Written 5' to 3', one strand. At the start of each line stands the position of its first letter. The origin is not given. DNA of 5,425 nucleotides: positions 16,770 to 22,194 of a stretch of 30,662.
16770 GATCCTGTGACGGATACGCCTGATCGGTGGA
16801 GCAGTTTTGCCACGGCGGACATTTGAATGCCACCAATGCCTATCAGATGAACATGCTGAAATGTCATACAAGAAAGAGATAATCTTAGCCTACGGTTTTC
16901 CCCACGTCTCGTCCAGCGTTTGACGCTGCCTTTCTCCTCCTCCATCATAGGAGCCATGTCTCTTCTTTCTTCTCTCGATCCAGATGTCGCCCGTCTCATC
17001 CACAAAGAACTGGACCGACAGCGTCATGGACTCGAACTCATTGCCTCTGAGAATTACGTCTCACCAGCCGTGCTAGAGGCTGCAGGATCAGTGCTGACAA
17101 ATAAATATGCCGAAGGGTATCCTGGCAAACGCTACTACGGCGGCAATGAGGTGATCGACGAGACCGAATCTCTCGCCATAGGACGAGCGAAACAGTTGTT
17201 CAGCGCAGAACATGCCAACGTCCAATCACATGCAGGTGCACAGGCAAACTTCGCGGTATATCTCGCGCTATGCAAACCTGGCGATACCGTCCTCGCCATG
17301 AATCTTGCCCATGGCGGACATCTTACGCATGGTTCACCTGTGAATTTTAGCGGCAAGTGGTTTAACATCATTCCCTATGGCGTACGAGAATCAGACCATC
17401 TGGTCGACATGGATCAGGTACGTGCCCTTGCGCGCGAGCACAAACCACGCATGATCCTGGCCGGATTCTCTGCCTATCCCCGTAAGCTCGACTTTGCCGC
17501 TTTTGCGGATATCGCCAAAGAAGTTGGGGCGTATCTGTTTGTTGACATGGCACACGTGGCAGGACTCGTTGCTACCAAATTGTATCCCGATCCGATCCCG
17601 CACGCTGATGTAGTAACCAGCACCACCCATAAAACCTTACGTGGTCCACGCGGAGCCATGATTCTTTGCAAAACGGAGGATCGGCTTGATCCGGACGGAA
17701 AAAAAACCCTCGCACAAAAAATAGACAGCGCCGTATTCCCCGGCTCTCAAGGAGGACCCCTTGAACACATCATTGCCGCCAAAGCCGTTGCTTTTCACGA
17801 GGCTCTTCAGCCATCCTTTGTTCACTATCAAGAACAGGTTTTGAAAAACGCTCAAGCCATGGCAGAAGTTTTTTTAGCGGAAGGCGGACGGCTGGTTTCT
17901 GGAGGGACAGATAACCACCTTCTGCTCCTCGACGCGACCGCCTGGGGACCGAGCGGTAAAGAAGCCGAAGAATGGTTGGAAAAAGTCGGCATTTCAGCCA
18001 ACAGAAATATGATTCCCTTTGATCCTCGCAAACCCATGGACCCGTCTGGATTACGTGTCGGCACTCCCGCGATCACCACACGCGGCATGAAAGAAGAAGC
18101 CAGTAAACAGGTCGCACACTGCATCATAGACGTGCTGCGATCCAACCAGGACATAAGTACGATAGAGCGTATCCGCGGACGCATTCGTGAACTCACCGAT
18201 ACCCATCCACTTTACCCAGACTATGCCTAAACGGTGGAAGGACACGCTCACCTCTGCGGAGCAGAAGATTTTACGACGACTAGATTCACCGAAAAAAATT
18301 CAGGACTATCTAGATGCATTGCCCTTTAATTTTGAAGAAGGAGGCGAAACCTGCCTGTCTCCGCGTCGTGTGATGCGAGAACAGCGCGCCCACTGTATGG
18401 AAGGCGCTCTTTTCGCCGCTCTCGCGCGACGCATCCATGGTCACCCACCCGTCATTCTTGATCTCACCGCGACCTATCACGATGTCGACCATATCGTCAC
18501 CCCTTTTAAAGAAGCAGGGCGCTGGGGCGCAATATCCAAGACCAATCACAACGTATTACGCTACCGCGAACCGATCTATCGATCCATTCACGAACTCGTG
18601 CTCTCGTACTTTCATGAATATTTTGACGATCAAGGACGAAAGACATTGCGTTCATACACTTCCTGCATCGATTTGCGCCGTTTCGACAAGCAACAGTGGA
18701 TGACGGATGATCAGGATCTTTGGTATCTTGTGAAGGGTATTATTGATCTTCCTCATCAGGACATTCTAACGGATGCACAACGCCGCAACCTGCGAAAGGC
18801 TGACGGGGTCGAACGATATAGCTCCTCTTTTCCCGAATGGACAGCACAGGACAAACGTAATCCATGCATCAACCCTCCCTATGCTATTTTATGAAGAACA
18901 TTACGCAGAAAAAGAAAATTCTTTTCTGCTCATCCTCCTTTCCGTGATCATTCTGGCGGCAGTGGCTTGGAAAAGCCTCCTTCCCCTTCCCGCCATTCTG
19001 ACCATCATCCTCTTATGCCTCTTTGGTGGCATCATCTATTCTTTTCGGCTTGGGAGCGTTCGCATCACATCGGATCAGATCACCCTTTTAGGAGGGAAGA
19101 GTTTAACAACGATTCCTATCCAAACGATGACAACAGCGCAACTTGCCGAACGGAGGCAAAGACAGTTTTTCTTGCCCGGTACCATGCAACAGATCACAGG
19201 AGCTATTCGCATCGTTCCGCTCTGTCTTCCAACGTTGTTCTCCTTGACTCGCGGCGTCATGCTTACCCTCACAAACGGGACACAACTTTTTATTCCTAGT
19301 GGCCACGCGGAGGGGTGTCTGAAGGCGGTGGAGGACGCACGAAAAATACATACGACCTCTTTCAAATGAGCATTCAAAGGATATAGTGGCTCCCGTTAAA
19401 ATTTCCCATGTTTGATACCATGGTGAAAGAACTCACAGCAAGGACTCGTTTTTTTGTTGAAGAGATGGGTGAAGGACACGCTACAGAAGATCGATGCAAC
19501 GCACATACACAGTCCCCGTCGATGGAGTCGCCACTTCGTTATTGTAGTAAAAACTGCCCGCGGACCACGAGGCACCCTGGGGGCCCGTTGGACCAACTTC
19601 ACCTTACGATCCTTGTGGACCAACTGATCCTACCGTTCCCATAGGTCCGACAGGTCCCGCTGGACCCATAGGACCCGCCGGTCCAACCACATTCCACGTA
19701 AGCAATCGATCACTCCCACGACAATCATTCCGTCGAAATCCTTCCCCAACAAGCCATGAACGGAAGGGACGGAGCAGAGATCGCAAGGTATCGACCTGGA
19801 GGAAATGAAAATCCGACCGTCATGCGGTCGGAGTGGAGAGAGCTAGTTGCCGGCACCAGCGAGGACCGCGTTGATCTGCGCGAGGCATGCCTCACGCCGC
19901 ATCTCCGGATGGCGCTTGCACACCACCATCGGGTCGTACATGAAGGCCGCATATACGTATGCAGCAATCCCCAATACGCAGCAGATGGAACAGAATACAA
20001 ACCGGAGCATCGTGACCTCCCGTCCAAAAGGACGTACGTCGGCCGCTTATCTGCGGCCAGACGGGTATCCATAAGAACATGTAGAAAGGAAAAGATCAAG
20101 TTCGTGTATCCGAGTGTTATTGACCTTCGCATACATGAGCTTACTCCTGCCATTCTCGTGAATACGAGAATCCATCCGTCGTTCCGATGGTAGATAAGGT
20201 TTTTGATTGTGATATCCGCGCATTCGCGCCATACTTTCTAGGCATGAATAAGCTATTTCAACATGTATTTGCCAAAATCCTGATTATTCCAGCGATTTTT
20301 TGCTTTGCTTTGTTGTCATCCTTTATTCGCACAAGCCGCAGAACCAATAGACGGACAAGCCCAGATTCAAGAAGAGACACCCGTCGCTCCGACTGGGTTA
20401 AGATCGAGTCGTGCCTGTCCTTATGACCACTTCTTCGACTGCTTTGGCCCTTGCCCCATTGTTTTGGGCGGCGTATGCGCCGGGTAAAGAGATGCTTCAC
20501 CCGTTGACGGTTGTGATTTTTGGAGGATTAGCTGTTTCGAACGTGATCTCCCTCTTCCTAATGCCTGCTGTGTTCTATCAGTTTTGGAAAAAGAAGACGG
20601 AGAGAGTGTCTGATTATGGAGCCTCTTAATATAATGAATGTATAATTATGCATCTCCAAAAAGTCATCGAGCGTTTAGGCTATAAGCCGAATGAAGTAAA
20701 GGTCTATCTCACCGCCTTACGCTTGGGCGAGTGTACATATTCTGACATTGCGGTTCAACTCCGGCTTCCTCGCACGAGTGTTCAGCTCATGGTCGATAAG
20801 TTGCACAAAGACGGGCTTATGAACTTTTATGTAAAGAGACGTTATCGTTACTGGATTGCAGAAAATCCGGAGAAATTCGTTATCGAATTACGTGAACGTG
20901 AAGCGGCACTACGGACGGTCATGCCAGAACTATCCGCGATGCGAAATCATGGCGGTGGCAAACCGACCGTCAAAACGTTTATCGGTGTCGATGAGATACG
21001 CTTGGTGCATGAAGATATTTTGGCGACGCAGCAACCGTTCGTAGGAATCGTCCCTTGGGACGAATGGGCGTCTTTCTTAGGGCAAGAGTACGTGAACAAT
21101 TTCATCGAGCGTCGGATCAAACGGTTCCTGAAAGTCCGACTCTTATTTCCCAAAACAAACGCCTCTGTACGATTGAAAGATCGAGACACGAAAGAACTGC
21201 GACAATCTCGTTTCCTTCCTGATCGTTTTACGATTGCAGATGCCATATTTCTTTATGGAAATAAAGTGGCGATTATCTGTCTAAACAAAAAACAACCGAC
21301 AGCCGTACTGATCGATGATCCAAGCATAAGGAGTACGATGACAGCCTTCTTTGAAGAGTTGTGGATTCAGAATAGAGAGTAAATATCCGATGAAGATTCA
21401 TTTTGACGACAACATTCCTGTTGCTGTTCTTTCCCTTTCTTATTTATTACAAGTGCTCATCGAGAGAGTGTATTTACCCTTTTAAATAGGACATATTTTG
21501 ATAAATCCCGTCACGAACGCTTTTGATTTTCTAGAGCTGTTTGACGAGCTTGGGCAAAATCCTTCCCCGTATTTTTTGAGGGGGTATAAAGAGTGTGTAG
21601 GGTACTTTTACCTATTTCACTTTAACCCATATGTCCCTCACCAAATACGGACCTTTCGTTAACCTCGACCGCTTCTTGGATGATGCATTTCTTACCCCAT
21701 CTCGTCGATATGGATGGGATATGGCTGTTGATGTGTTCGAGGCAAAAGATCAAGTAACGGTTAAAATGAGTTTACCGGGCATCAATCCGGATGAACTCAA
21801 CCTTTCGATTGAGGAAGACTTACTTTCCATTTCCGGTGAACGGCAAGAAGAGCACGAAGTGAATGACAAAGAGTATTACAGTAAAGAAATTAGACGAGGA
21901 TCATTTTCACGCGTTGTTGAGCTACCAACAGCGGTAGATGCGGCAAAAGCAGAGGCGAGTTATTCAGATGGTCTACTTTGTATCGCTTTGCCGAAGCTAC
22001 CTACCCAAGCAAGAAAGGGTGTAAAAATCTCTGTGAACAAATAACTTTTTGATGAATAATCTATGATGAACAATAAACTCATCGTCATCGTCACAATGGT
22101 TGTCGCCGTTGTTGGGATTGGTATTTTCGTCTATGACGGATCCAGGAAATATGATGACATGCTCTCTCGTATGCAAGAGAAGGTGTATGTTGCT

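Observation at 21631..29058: Thirteen-gene, membrane-tethered copper/thiol-stress operon made mostly of uncharacterised proteins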

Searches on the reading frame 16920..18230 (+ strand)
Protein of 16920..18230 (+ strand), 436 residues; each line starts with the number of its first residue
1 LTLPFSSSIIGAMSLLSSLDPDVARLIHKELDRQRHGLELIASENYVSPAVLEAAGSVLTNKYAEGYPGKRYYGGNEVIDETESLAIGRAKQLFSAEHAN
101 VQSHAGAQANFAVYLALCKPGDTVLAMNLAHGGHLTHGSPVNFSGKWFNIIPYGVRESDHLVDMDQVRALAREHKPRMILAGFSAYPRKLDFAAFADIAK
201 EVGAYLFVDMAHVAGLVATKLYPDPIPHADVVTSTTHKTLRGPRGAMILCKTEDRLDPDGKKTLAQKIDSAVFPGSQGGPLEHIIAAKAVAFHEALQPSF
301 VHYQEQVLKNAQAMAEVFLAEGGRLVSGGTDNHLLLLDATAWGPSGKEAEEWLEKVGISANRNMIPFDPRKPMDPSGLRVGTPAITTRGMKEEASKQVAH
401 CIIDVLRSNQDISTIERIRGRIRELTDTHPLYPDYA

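Call 10: search_protein_families(library=ncbifam, proteins=[window:16920-18230:+], max_evalue=0.1)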
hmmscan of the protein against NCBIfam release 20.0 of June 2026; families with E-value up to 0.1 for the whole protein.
window:16920-18230:+ (436 aa): 15 families
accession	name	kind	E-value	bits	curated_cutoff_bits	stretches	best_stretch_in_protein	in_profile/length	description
NF000586.1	PRK00011.1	subfamily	3.5e-183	608.9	335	1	20-432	1-404/404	serine hydroxymethyltransferase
NF010094.0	PRK13580.1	equivalog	4.6e-136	454.3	735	2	123-414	170-453/496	glycine hydroxymethyltransferase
TIGR04506.1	F_threo_transal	equivalog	8e-29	100.8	650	1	23-428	6-400/609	fluorothreonine transaldolase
TIGR00858.1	bioF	equivalog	2e-07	30.1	426.45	1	42-252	27-235/365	8-amino-7-oxononanoate synthase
TIGR01325.1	O_suc_HS_sulf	equivalog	0.00069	18.3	510.05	1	89-242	62-204/380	O-succinylhomoserine sulfhydrylase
NF005593.0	PRK07324.1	equivalog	0.00078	18.6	476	1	97-210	79-193/373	aminotransferase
TIGR01977.1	am_tr_V_EF2568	hypoth_equivalog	0.0014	17.7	377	1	192-253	156-214/376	cysteine desulfurase family protein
TIGR04343.1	egtE_PLP_lyase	equivalog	0.005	15.7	400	1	148-273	117-232/370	ergothioneine biosynthesis PLP-dependent enzyme EgtE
NF004650.0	PRK05994.1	equivalog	0.0054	15.6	667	1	99-242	80-213/427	O-acetylhomoserine aminocarboxypropyltransferase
NF047599.1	SerpalmtaseBetaP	equivalog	0.0063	15.2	500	1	91-218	98-219/394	serine palmitoyltransferase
NF006450.0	PRK08776.1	equivalog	0.0066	15.2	730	1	64-241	43-209/405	O-succinylhomoserine (thiol)-lyase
NF006810.0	PRK09331.1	subfamily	0.011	14.6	301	1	103-254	85-238/397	Sep-tRNA:Cys-tRNA synthetase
TIGR02539.1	SepCysS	equivalog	0.012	14.6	365.25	1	100-240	68-210/370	O-phospho-L-seryl-tRNA:Cys-tRNA synthase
TIGR01326.1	OAH_OAS_sulfhy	subfamily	0.017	13.9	495.1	1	101-243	76-208/418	O-acetylhomoserine aminocarboxypropyltransferase/cysteine synthase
TIGR03799.1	NOD_PanD_pyr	equivalog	0.062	11.7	606.1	1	193-252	285-348/522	pyridoxal-dependent aspartate 1-decarboxylase PanP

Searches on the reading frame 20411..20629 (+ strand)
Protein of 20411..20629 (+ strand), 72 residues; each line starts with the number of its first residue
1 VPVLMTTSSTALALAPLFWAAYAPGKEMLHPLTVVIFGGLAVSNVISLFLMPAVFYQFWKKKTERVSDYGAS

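Call 89: search_protein_families(library=pfam, proteins=[window:20411-20629:+], max_evalue=1)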
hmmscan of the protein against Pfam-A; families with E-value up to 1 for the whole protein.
window:20411-20629:+ (72 aa): 2 families
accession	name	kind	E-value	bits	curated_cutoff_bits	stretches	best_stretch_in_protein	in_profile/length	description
PF00873.25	ACR_tran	-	1.8e-10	39.7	28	1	2-57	965-1019/1021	AcrB/AcrD/AcrF family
PF05545.16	FixQ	-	0.16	12.4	29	1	48-70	20-42/49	Cbb3-type cytochrome oxidase component FixQ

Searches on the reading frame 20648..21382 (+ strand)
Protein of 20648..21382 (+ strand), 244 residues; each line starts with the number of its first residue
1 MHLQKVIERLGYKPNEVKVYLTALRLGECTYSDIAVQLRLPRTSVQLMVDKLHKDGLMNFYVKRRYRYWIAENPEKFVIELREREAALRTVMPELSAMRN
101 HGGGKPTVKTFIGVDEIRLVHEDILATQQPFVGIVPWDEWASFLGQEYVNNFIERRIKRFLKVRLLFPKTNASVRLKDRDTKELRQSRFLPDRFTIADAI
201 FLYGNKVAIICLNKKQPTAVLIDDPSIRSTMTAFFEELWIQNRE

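Call 4: search_protein_families(library=pfam, proteins=[window:20648-21382:+], max_evalue=0.01)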
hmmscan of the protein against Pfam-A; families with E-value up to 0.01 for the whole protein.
window:20648-21382:+ (244 aa): 2 families
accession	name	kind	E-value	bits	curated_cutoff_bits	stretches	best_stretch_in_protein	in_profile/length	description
PF01978.25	TrmB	-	2.5e-08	34.1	25.6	1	9-68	3-62/68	Sugar-specific transcriptional regulator TrmB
PF12802.13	MarR_2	-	0.0055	17.3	27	0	25-57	15-49/61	MarR family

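Call 10: search_protein_families(library=ncbifam, proteins=[window:20648-21382:+], max_evalue=0.1)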
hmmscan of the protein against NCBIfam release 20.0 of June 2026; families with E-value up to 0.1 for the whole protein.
window:20648-21382:+ (244 aa): 5 families
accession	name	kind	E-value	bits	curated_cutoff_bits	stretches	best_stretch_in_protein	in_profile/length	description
NF047392.1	TransRegTrmBHalo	equivalog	9.6e-05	21.5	500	1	2-83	8-88/349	HTH-type sugar sensing transcriptional regulator TrmB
NF047390.1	TransRegTrmBL1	equivalog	0.00096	18.2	650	1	5-115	8-120/341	HTH-type sugar sensing transcriptional regulator TrmBL1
NF003025.0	PRK03902.1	equivalog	0.0015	18.6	138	1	25-92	19-84/142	transcriptional regulator MntR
NF053606.1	Sta1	subfamily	0.03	14.4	80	1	14-59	20-65/100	Sta1 family transcriptional regulator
NF040939.2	trans_reg_lrs14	equivalog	0.065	13.3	90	0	15-59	22-67/103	Lrs14 family HTH-type transcriptional regulator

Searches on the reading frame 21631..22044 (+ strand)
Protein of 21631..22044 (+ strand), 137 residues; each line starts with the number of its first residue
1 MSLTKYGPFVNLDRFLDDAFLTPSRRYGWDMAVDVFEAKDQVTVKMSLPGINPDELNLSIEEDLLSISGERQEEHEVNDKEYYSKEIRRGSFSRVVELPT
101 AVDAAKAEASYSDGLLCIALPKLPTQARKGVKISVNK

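Call 3: search_protein_families(library=pfam, proteins=[window:21631-22044:+], max_evalue=0.01)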
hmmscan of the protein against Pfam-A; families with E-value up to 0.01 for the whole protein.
window:21631-22044:+ (137 aa): 2 families
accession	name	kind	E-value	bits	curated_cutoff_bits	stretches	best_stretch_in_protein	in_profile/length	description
PF00011.27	HSP20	-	2.5e-20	72.9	20.8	1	36-135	3-101/102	Hsp20/alpha crystallin family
PF17886.7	ArsA_HSP20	-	6.3e-07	29.3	22.5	1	40-119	2-62/63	HSP20-like domain found in ArsA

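Call 9: search_protein_families(library=ncbifam, proteins=[window:21631-22044:+], max_evalue=0.1)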
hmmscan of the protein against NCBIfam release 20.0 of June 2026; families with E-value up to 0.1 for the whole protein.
window:21631-22044:+ (137 aa): 5 families
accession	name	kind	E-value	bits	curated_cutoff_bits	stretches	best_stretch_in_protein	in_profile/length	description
NF042420.1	Hsp18_Clos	equivalog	1.4e-20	73.9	195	1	12-135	24-146/147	heat shock protein Hsp18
NF041799.1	Hsp14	equivalog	2e-17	63.3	100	1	32-124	20-110/118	archaeal heat shock protein Hsp14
NF041800.1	Hsp20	equivalog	3.8e-16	59.1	140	1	33-135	76-161/162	archaeal heat shock protein Hsp20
NF008013.0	PRK10743.1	equivalog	0.00015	21.9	212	1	40-135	45-136/137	small heat shock chaperone IbpA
NF008618.0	PRK11597.1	equivalog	0.0024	17.8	207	1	43-128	46-127/142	small heat shock chaperone IbpB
